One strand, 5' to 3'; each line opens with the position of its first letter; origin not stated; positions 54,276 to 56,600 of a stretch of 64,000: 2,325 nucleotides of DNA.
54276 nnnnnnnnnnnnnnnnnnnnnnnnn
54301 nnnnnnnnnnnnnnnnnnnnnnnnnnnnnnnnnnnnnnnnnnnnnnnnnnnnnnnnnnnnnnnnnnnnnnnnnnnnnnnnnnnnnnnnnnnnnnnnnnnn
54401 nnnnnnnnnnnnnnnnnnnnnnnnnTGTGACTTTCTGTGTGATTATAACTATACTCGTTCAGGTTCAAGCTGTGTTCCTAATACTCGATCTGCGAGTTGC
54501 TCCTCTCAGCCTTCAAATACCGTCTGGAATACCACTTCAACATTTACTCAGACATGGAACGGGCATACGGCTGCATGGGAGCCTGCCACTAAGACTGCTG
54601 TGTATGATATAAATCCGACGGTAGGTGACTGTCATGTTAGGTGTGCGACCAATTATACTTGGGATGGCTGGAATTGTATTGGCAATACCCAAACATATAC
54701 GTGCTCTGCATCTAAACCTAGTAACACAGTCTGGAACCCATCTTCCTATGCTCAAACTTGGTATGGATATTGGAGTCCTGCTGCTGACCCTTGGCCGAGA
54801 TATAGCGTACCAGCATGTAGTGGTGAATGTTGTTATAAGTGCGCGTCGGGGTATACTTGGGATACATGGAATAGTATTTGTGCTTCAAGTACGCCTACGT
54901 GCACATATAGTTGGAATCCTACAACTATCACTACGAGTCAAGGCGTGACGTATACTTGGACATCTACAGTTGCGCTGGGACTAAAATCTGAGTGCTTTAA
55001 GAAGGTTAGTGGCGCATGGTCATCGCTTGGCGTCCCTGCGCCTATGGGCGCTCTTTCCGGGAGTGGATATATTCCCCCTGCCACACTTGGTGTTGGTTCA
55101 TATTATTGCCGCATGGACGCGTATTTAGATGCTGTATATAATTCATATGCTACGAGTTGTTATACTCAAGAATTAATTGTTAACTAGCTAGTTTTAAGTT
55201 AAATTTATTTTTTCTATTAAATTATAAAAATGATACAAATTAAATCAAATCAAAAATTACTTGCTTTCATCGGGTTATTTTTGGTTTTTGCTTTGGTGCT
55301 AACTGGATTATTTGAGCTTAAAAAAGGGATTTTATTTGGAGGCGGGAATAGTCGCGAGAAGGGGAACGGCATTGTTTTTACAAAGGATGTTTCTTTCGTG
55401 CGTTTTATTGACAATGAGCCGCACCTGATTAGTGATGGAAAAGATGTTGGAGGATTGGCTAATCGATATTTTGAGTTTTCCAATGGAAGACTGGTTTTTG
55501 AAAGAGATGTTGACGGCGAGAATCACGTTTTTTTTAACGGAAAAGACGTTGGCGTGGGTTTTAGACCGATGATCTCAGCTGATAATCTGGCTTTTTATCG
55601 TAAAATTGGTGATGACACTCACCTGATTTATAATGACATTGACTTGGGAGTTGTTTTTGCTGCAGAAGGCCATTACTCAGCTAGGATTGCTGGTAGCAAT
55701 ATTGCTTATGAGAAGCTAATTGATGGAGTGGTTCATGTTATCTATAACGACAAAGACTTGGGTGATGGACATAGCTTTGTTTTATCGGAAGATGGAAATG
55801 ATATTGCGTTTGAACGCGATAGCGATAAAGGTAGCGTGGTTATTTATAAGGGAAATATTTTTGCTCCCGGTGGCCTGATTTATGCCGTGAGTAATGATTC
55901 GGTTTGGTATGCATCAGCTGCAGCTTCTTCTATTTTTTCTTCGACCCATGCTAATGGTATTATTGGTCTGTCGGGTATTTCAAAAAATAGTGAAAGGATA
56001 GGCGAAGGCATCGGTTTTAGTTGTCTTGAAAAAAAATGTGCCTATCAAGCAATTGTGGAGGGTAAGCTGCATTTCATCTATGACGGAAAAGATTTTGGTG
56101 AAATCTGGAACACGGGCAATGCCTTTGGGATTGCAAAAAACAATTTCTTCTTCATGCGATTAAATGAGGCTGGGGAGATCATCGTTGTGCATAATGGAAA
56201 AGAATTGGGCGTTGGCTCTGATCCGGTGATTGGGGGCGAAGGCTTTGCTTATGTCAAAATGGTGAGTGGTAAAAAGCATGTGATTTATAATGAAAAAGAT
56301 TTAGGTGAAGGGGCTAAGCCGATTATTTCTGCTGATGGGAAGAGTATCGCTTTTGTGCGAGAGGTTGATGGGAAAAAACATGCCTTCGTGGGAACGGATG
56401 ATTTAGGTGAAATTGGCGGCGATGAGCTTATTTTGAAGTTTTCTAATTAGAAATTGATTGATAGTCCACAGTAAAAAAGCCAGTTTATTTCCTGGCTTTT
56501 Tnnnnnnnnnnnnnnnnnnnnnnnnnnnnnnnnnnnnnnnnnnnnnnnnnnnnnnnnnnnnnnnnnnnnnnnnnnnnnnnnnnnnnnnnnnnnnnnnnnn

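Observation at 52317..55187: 956-aa pilin-like protein lacking Glu+5, with a huge Cys/Trp-rich modular C-terminal region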

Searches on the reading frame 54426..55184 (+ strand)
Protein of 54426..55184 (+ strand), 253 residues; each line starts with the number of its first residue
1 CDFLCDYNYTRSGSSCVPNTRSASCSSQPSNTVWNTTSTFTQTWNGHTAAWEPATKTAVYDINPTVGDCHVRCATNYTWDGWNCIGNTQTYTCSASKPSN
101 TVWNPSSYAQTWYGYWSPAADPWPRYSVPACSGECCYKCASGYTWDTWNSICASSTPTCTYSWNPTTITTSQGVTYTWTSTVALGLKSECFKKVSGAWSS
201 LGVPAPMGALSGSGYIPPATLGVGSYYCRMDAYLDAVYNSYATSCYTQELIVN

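Call 37: find_homologous_proteins(query=window:54426-55184:+, max_evalue=0.00001)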
Query window:54426-55184:+: 233 candidates shared short words with the query, none scored E <= 0.00001.

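Call 52: predict_structure(alignment_id=A5)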
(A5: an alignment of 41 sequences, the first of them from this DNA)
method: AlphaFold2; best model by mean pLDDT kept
length: 253 residues; sequences in the alignment: 41
mean_pLDDT: 88.1   pTM: 0.60
mean pLDDT of the five models: 88.1, 87.7, 86.8, 86.6, 85.5
residues with pLDDT >= 90: 134; 70-90: 97; 50-70: 22; < 50: 0
segments of 3 or more residues with pLDDT < 50: none
pLDDT, mean of each block of 10 residues (from residue 1): 94 97 96 94 97 96 90 98 97 93 96 97 93 96 87 79 85 85 74 78 65 84 86 68 79 88
secondary structure, 60 per line:
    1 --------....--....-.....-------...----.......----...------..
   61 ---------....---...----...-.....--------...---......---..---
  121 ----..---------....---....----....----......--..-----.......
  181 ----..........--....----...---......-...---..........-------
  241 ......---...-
elements in order: E9-12 E15-18 E20-24 E32-34 E39-45 E50-52 E70-73 E77-79 E84-86 E88-92 E101-103 E107-112 E136-139 E143-146 E151-154 E159-164 E174-180 E185-194 E197-200 E205-207 E211-216 E224-233 E241-246 E250-252

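Call 54: fold_search(model_id=the predicted structure, library=pdb)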
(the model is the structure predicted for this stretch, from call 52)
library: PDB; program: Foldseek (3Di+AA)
matches with E <= 10: 1948; with E <= 0.001: 0
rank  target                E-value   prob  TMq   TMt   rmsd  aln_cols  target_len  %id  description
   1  9o55_L                1.5e-03  1.00  0.27  0.56   4.2       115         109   17  Structure of a synthetic antibody (RM010) in complex with a class I MHC presenting a hapten-peptide conjugate (released 2025-07-23)
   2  7ru5_E                2.8e-03  1.00  0.25  0.50   4.6       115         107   16  CC6.30 fragment antigen binding in complex with SARS-CoV-2-6P-Mut7 S protein (non-uniform refinement) (released 2022-08-24)
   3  8tco_D                3.0e-03  1.00  0.26  0.50   6.1       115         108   16  HCMV Trimer in complex with CS2it1p2_F7K Fab and CS4tt1p1_E3K Fab (released 2023-08-09)
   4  4kuc_E                3.5e-03  1.00  0.24  0.49   6.4       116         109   10  Crystal structure of ricin-A chain in complex with the antibody 6C2 (released 2013-07-17)
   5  5ken_D                3.9e-03  1.00  0.25  0.49   6.1       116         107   14  EBOV GP in complex with variable Fab domains of IgGs c4G7 and c13C6 (released 2016-09-07)
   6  7r80_A                4.1e-03  1.00  0.28  0.34   3.9       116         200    9  Crystal structure of C3 TCR complex with QW9-bound HLA-B*5301 (released 2022-06-29)
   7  8xxw_L                4.1e-03  1.00  0.25  0.49   4.7       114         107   16  Fab M2-7 complexed with SARS-Cov2 RBD and human ACE2 (released 2024-06-19)
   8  3hs0_F                4.3e-03  1.00  0.32  0.14   9.3       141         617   10  Cobra Venom Factor (CVF) in complex with human factor B (released 2009-07-07)
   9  1zgl_S                4.3e-03  1.00  0.27  0.36   4.3       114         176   16  Crystal structure of 3A6 TCR bound to MBP/HLA-DR2a (released 2005-10-18)
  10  5iie_A                4.3e-03  1.00  0.26  0.31   6.1       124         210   13  STRUCTURE OF THE UNLIGANDED ANTI-HIV ANTIBODY DH501 THAT BINDS GP120 V3 GLYCAN AND THE BASE OF V3 (released 2017-03-01)
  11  8dyw_B                4.3e-03  1.00  0.24  0.47   4.9       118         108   18  Cryo-EM structure of 239 Fab in complex with recombinant shortened Plasmodium falciparum circumsporozoite protein (rsC (released 2023-08-02)
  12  7kqh_D                4.6e-03  1.00  0.26  0.31   4.8       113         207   15  Antibodies that engage the hemagglutinin receptor-binding site of influenza B viruses (released 2020-12-16)
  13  9n6e_D                4.6e-03  1.00  0.25  0.50   4.7       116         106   17  L9-targeting immunogen bound to three copies of L9 Fab (released 2025-12-10)
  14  4n1e_D                4.8e-03  1.00  0.25  0.50   4.4       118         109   18  Structural evidence for antigen receptor evolution (released 2014-10-29)
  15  9oog_L                4.8e-03  1.00  0.25  0.50   5.3       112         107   17  Cryo-EM structure of vaccine-elicited antibody T3_NB_G05 in complex with HIV Env trimer Q23-APEX-GT1.N187S (released 2025-11-12)
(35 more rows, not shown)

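Call 66: search_protein_families(library=pfam, proteins=[window:54426-55184:+], max_evalue=10)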
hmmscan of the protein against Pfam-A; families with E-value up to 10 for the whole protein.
window:54426-55184:+ (253 aa): 0 families

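Call 76: fold_search(model_id=the predicted structure, library=viral)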
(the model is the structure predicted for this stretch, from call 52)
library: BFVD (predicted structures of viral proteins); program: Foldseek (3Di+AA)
matches with E <= 10: 998; with E <= 0.001: 4
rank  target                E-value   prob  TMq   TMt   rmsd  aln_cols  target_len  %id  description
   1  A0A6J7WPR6            2.0e-04  1.00  0.30  0.49  13.7       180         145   17  Uncharacterized protein [uncultured Caudovirales phage]
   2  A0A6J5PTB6            4.3e-04  1.00  0.24  0.38   7.0       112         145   23  PKD domain containing protein [uncultured Caudovirales phage]
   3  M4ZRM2                8.7e-04  1.00  0.30  0.60   3.9       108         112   13  Uncharacterized protein [Bacillus phage PM1]
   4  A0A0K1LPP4            9.2e-04  1.00  0.23  0.31   5.1       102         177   19  Outer capsid protein [Klebsiella phage Matisse]
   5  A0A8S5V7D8            2.1e-03  0.93  0.20  0.14  11.1       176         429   16  Uncharacterized protein [CrAss-like virus sp. ctUXy6]
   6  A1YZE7                4.0e-03  0.91  0.22  0.25  11.3       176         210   14  K1 glycoprotein (Fragment) [Human herpesvirus 8]
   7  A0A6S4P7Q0            4.5e-03  0.92  0.25  0.12  15.4       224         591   16  Tail fiber protein [uncultured phage_MedDCM-OCT-S28-C10]
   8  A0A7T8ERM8            5.9e-03  1.00  0.27  0.28  11.0       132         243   10  (no name in the UniProt tables at hand)
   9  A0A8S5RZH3            5.9e-03  0.98  0.29  0.17  17.4       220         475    9  Uncharacterized protein [Myoviridae sp. ctNQV2]
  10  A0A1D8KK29            6.2e-03  1.00  0.35  0.17   7.5       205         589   10  Virion structural protein [Synechococcus phage S-CAM3]
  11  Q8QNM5                6.2e-03  0.82  0.26  0.12  23.5       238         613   13  EsV-1-39 [Ectocarpus siliculosus virus 1 (isolate New Zealand/Kaikoura/1988)]
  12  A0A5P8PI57            6.9e-03  1.00  0.32  0.16   3.4       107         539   11  (no name in the UniProt tables at hand)
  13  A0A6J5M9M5            6.9e-03  0.99  0.29  0.06  11.2       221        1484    8  Uncharacterized protein [uncultured Caudovirales phage]
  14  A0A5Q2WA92            6.9e-03  0.94  0.27  0.06  13.8       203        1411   11  (no name in the UniProt tables at hand)
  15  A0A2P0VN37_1          7.3e-03  0.93  0.26  0.09  21.0       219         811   15  Concanavalin A-like lectin/glucanase domain-containing protein [Tetraselmis virus 1]
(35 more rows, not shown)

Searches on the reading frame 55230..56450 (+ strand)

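Call 4: search_protein_families(library=pfam, proteins=[window:55230-56450:+], max_evalue=1)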
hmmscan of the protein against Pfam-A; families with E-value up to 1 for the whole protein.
window:55230-56450:+ (406 aa): 2 families
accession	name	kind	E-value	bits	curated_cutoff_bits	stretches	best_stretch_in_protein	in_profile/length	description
PF07676.18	PD40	-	3.6e-06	27.2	20.9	1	362-382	12-33/38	WD40-like Beta Propeller Repeat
PF07791.16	Imm11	-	0.11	12.2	22.1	0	80-103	138-162/194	Immunity protein family (Imm11)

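Call 6: search_protein_families(library=ncbifam, proteins=[window:55230-56450:+], max_evalue=1)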
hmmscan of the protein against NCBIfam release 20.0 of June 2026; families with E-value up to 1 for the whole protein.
window:55230-56450:+ (406 aa): 2 families
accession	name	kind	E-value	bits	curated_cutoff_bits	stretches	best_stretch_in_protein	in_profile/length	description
NF040602.1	F420_dehyd_FpoD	exception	0.12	11.3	600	1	104-154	211-259/372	F420H2 dehydrogenase subunit FpoD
NF033523.0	lasso_peptidase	equivalog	0.19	10.4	400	0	361-384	90-113/638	Atxe2 family lasso peptide isopeptidase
